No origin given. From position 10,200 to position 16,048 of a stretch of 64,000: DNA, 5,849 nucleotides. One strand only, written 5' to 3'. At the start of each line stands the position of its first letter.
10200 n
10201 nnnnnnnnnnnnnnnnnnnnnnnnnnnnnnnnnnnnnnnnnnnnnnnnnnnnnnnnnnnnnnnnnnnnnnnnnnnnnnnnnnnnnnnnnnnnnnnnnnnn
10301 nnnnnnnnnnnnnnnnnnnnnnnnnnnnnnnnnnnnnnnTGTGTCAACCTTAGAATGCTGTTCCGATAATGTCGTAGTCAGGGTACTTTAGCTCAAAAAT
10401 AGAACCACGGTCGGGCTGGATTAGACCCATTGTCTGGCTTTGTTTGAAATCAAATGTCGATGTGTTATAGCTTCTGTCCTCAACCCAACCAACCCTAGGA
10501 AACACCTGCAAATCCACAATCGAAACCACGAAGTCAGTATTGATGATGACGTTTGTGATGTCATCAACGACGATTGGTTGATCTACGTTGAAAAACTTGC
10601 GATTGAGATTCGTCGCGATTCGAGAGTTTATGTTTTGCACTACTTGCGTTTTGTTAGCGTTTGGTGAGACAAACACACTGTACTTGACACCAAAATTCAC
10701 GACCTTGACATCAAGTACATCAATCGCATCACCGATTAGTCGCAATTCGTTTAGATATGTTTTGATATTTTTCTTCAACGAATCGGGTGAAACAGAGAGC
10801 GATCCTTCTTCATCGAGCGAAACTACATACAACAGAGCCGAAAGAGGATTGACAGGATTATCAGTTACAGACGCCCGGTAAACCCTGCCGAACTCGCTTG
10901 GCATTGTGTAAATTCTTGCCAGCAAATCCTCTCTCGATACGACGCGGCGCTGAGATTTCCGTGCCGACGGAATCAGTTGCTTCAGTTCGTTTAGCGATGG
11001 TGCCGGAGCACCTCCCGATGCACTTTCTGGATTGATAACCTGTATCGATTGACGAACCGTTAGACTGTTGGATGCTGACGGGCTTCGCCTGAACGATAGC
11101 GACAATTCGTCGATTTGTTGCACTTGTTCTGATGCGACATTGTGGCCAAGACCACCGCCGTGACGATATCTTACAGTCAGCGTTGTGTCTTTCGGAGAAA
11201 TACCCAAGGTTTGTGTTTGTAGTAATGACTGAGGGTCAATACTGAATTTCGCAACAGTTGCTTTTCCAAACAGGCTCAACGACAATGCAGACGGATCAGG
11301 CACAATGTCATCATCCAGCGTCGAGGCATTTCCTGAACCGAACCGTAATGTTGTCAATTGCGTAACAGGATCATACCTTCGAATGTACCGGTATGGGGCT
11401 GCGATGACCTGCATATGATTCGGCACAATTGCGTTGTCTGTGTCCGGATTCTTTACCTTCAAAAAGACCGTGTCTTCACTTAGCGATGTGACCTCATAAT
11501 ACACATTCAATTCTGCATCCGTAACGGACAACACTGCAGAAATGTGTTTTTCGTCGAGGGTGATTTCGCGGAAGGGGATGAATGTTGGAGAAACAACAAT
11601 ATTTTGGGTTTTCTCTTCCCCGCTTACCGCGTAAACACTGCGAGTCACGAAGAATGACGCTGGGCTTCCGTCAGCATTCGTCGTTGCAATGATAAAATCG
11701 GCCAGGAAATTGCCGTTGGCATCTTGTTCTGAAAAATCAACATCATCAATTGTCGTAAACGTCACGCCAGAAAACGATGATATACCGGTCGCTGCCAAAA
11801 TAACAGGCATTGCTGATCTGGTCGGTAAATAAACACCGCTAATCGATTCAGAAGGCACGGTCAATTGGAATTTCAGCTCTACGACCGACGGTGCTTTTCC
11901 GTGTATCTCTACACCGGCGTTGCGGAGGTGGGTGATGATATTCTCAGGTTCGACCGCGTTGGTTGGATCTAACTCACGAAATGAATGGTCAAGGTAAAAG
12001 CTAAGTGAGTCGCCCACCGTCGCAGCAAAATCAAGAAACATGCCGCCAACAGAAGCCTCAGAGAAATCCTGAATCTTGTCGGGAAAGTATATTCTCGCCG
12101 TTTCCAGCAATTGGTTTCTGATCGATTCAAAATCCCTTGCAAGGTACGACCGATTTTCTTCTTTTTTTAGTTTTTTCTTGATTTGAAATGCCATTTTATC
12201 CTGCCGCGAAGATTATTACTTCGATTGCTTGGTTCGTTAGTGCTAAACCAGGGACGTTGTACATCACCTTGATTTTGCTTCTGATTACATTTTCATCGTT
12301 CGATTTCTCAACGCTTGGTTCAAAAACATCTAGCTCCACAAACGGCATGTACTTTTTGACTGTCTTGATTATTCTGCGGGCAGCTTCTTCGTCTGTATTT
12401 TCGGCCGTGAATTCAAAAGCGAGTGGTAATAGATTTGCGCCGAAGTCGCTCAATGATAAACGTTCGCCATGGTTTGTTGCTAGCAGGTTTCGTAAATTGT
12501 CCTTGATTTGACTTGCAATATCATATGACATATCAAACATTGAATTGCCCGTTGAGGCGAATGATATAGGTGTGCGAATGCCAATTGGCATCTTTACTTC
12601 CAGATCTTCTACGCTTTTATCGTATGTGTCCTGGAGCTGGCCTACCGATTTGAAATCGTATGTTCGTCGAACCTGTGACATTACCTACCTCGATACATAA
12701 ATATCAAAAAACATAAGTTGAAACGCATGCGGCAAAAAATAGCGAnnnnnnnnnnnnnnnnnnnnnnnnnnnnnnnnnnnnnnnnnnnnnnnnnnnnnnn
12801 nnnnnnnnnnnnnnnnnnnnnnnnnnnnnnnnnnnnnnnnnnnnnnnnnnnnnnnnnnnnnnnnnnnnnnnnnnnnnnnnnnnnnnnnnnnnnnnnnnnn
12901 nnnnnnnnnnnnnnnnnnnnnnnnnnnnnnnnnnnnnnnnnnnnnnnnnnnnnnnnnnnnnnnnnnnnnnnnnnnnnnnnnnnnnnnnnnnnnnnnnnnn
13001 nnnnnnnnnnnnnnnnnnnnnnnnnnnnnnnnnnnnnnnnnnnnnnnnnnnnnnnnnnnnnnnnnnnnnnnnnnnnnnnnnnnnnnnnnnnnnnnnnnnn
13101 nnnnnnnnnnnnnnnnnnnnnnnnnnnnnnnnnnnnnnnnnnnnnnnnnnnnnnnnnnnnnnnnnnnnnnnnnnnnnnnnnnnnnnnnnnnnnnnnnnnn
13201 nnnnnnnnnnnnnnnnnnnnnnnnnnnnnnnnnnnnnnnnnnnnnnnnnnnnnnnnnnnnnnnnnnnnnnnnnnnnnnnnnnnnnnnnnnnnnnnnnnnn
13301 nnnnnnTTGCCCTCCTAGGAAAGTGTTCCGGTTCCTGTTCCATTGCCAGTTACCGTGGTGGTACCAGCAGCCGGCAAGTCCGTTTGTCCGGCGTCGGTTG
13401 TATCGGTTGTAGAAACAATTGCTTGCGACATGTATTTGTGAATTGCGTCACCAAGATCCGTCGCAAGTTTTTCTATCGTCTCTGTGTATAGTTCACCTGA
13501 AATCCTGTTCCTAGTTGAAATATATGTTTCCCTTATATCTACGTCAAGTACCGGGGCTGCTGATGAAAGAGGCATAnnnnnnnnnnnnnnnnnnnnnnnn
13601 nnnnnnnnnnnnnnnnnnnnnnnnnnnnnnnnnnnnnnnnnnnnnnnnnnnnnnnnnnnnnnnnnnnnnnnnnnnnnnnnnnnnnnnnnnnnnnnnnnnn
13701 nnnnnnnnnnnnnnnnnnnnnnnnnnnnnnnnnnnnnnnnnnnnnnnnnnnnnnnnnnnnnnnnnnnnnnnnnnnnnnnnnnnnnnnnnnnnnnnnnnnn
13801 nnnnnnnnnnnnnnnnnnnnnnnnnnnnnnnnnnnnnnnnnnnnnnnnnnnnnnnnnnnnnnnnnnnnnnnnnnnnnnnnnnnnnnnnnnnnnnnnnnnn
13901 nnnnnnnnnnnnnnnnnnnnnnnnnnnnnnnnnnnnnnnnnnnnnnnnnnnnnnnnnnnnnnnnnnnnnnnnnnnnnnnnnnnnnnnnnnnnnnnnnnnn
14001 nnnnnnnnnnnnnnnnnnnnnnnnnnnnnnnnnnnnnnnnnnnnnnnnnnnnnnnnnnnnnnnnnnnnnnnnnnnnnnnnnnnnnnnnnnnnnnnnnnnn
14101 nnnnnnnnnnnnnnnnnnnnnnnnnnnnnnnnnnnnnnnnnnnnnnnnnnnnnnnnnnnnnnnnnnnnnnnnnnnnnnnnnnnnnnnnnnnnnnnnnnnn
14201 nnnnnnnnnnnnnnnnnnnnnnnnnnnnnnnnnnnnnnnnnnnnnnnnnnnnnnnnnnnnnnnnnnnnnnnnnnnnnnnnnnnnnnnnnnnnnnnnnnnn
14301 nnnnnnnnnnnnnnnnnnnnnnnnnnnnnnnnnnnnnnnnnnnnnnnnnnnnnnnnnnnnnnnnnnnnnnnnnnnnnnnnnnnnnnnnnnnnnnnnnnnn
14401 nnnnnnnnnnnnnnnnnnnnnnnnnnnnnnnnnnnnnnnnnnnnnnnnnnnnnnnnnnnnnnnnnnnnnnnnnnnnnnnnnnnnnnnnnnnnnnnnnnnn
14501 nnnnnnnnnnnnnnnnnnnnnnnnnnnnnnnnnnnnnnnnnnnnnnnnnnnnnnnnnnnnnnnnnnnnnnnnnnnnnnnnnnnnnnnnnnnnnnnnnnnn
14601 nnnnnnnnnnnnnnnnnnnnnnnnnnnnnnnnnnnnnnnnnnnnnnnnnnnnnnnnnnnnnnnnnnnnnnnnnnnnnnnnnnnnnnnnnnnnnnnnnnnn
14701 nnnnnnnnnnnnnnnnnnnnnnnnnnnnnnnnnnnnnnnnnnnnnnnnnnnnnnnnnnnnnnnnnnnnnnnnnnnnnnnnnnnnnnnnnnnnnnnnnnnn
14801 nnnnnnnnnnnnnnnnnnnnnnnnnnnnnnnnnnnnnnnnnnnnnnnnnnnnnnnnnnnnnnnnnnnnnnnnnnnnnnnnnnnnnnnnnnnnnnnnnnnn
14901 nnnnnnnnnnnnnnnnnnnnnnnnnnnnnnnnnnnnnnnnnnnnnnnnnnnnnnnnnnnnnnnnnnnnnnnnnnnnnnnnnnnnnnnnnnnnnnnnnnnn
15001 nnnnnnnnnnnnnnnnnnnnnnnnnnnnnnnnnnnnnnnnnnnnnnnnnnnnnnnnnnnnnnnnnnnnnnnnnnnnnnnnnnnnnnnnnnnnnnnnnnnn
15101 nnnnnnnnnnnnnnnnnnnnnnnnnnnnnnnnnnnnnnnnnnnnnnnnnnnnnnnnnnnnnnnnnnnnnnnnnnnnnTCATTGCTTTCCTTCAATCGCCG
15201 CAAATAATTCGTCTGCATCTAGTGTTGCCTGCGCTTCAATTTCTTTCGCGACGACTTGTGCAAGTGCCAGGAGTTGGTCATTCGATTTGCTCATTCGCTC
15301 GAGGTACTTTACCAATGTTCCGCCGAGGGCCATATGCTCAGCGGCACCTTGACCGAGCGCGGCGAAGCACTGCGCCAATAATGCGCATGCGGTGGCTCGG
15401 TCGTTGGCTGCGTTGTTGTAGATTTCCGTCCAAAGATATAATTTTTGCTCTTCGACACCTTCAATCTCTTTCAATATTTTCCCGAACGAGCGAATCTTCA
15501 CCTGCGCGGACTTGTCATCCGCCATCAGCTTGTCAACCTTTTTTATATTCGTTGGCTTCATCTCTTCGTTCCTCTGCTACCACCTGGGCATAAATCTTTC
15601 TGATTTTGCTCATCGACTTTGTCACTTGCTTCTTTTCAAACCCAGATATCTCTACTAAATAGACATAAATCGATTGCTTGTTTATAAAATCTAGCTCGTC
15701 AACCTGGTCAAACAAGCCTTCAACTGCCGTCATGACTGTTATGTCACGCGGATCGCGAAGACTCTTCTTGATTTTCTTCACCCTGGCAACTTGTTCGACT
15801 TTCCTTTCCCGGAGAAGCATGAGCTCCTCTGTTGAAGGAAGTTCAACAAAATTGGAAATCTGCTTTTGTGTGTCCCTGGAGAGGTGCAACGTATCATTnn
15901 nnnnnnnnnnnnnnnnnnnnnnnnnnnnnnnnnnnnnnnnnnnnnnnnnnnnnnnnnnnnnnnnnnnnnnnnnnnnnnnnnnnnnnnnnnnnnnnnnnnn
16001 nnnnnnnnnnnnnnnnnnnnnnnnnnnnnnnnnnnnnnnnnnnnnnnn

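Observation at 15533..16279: Split late sigma factor: gp55-like (region 2) gene plus a separately encoded bona fide sigma-70 region 4.2 mini-protein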

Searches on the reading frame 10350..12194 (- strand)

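Call 10: search_protein_families(library=phrogs, proteins=[window:10350-12194:-], max_evalue=0.001)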
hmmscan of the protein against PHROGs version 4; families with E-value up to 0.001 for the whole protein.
window:10350-12194:- (614 aa): 2 families
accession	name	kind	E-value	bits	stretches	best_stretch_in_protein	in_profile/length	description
phrog_219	-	tail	5.1e-10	39.5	1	367-554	264-449/598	baseplate wedge subunit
phrog_10646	-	tail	2.2e-05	23.6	1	18-74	29-85/1142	baseplate wedge subunit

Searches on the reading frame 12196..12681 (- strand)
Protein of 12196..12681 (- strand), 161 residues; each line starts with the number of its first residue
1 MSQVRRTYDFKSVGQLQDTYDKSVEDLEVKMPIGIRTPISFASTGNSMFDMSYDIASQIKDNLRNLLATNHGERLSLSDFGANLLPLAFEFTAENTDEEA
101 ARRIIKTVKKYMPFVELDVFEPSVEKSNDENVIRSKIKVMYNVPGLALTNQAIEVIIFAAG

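Call 10: search_protein_families(library=phrogs, proteins=[window:12196-12681:-], max_evalue=0.001)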
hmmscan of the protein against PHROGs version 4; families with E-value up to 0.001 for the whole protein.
window:12196-12681:- (161 aa): 2 families
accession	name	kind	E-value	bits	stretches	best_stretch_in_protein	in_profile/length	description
phrog_261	-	tail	3.7e-07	31.2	1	58-156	46-140/312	baseplate wedge subunit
phrog_43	-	tail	0.00014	22.6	1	57-142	20-102/126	baseplate wedge subunit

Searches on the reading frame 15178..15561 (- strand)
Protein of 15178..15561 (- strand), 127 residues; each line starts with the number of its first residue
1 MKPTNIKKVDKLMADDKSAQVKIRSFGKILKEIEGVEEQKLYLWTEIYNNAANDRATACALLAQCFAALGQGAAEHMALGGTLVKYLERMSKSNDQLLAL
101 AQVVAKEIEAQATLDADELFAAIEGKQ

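Call 3: search_protein_families(library=pfam, proteins=[window:15178-15561:-], max_evalue=1)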
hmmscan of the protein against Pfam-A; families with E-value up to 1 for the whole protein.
window:15178-15561:- (127 aa): 0 families

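Call 4: search_protein_families(library=phrogs, proteins=[window:15178-15561:-], max_evalue=0.01)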
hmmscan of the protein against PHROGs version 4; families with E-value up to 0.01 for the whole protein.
window:15178-15561:- (127 aa): 0 families

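Call 77: search_protein_families(library=phrogs, alignment_id=A4, max_evalue=0.1)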
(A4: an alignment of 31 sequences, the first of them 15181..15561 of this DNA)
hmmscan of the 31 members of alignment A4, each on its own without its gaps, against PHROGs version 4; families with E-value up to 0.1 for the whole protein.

A. member 1, window:15181-15561:- (127 aa): 0 families

B. families by the number of members that match (of 31 scanned): 41 families (the first 25 are shown)
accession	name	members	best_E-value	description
phrog_9711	-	10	0.0045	-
phrog_16100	-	3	0.0077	-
phrog_167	-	3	0.027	tail length tape measure protein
phrog_5818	-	2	0.032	-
phrog_1206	-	2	0.036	terminase small subunit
phrog_2568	-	2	0.085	ocr-like anti-restriction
phrog_2612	-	1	0.0022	-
phrog_9612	-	1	0.0065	-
phrog_1811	-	1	0.012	-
phrog_4780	-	1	0.017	-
phrog_3735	-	1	0.021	-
phrog_1613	-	1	0.021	tail assembly chaperone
phrog_18919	-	1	0.022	RNA polymerase beta subunit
phrog_4704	-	1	0.023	tail length tape measure protein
phrog_14454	-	1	0.024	-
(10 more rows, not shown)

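Call 78: search_solved_structures(query=A4, max_evalue=10, show_alignments=2)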
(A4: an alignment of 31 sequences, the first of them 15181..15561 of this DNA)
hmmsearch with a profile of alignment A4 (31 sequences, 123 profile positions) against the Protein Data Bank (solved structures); distinct sequences matched with E-value up to 10: 2.
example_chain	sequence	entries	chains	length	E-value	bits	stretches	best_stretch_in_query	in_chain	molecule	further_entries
7rgn_A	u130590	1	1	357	0.82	12.8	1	59-118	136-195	Fructose-bisphosphate aldolase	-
8w6e_A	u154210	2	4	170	3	11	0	14-54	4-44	HBC599 in complex with wFAP1.1 | wFAP1.1 structure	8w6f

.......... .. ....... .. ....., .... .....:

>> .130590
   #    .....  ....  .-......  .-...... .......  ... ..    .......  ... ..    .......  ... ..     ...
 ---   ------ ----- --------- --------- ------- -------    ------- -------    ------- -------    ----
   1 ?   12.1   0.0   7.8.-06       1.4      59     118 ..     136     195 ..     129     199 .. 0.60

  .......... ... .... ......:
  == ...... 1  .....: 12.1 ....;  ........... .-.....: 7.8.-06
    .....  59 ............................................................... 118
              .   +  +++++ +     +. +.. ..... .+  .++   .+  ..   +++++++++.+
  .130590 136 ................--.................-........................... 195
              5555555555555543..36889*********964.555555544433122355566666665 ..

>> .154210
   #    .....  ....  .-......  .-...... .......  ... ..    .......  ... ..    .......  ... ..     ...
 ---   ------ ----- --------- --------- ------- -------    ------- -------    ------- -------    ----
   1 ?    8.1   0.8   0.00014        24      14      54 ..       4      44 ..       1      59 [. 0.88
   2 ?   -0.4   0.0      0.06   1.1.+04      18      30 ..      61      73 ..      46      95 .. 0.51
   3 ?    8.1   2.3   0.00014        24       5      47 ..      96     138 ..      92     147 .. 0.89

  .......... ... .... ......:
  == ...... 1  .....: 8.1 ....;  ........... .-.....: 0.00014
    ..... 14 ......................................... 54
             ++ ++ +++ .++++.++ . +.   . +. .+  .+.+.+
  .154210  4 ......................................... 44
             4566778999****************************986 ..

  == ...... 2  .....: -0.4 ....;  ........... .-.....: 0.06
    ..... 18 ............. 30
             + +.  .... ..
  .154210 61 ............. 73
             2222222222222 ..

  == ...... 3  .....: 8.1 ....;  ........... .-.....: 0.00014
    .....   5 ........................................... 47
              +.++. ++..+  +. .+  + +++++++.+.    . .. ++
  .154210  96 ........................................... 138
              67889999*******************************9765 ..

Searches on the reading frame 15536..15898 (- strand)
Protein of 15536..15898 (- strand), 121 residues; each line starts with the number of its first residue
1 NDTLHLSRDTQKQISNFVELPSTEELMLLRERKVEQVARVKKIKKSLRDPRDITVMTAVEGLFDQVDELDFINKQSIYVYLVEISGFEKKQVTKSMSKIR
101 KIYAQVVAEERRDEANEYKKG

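Call 45: search_solved_structures(query=A3, max_evalue=10, show_alignments=3)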
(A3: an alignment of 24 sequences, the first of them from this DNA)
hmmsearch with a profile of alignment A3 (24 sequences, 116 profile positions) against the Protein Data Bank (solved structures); distinct sequences matched with E-value up to 10: 5.
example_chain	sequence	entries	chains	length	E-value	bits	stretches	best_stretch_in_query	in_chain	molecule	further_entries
8g4k_A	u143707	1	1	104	0.0098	19.2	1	24-68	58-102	5HCS_TGFBR2_1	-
9fw5_A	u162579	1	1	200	0.048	16.9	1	25-69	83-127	Retroaldolase 17 (RAD17)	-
2jua_A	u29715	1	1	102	0.79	13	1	18-69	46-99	de novo protein S836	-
2jqq_A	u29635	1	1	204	1.5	12.1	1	81-106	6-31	Conserved oligomeric Golgi complex subunit 2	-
2yfq_A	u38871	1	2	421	1.9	11.8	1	45-81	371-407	NAD-SPECIFIC GLUTAMATE DEHYDROGENASE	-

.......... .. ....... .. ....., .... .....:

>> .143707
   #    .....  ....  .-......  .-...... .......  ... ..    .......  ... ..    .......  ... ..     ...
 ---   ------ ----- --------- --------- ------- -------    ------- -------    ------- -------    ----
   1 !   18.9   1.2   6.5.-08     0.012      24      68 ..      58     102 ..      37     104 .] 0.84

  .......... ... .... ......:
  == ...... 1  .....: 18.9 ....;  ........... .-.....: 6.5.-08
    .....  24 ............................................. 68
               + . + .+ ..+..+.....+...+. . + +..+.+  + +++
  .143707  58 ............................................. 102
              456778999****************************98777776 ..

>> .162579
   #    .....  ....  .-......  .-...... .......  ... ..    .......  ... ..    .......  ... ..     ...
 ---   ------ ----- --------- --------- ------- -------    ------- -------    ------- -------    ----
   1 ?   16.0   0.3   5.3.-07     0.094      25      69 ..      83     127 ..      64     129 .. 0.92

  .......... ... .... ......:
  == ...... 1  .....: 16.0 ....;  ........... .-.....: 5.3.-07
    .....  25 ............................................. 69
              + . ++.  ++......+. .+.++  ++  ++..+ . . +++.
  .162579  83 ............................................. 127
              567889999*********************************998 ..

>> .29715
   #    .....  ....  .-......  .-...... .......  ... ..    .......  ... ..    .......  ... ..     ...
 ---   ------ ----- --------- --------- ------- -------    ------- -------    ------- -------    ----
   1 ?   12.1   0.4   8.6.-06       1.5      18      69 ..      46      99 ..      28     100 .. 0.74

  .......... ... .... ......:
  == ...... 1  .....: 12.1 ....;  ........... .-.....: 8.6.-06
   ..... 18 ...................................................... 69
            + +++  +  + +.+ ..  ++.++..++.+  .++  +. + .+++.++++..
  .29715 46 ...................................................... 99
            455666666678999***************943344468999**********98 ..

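Call 46: search_protein_families(library=pfam, alignment_id=A3, max_evalue=1)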
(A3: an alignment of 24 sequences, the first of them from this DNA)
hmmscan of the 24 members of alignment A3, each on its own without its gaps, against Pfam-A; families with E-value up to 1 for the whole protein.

A. member 1, seq(121 aa): 1 family
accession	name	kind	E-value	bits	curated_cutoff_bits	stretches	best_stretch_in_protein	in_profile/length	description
PF00478.31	IMPDH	-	0.0012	18.4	25.6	1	30-108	69-150/345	IMP dehydrogenase / GMP reductase domain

B. families by the number of members that match (of 24 scanned): 30 families (the first 25 are shown)
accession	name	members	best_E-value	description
PF00478.31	IMPDH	3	0.00064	IMP dehydrogenase / GMP reductase domain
PF02899.23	Phage_int_SAM_1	2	0.0035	Phage integrase, N-terminal SAM-like domain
PF25015.1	RBD_AKAP-17A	2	0.034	AKAP-17A-like, RNA-binding domain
PF15977.11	HTH_46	2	0.047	Winged helix-turn-helix DNA binding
PF18798.6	LPD3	1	0.00033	Large polyvalent protein-associated domain 3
PF19172.5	DUF5854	1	0.0035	Family of unknown function (DUF5854)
PF20355.3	DUF6650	1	0.0036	Family of unknown function (DUF6650)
PF18446.7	DUF5611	1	0.0054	Domain of unknown function (DUF5611)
PF02056.22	Glyco_hydro_4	1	0.022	Family 4 glycosyl hydrolase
PF20693.3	YobI-ATPase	1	0.022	YobI-like P-loop NTPase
PF24829.1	Phage_connect_2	1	0.028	Phage connector protein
PF00210.30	Ferritin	1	0.028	Ferritin-like domain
PF24892.1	UTP6_C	1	0.041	U3 small nucleolar RNA-associated protein 6 C-terminal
PF00004.35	AAA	1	0.045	ATPase family associated with various cellular activities (AAA)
PF14501.12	HATPase_c_5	1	0.047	GHKL domain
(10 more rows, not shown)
